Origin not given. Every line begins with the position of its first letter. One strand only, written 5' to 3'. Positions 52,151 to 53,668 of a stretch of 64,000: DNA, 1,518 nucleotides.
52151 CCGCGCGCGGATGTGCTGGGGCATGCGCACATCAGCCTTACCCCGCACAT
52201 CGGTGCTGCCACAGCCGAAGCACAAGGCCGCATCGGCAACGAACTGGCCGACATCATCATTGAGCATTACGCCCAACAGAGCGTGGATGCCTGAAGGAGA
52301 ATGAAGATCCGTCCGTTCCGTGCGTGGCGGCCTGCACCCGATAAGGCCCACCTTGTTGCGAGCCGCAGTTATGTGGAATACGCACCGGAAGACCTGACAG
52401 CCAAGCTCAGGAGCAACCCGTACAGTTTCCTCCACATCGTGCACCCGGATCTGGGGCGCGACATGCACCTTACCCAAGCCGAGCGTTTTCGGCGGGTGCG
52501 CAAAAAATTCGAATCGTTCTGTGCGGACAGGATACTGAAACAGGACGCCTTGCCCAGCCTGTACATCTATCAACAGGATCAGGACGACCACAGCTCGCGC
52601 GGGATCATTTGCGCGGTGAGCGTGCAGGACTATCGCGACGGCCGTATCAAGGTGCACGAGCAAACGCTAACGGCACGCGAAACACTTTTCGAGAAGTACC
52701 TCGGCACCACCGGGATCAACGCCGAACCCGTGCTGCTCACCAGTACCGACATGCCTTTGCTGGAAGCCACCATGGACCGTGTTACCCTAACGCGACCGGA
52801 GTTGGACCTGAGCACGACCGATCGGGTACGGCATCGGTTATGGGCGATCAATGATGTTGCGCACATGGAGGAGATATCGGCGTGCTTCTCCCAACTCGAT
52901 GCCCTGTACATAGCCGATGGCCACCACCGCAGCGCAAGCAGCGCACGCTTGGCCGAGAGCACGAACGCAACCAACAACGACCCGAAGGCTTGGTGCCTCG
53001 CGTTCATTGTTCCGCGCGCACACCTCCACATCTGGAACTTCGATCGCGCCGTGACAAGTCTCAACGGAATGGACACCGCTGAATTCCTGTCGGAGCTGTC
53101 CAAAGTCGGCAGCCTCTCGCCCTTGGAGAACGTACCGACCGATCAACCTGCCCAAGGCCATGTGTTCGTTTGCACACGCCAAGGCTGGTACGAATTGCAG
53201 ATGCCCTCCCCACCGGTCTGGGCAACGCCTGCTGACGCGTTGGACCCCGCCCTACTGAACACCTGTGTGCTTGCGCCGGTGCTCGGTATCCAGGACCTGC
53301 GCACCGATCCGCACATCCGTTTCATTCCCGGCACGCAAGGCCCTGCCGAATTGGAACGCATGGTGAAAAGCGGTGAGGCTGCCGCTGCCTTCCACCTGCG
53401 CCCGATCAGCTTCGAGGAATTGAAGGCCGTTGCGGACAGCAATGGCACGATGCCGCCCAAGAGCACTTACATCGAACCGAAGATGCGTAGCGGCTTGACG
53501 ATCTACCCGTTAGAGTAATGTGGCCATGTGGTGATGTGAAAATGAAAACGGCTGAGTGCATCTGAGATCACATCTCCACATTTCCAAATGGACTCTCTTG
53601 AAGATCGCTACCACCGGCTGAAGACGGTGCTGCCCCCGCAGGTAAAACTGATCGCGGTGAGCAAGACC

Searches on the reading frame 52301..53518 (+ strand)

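Call 57: search_protein_families(library=pfam, proteins=[window:52301-53518:+], max_evalue=0.01)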
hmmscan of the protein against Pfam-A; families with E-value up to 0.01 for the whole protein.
window:52301-53518:+ (405 aa): 1 family
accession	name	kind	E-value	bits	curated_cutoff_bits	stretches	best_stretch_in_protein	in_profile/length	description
PF06245.16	DUF1015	-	3.5e-73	246.8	25.8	1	3-304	1-310/325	Protein of unknown function (DUF1015)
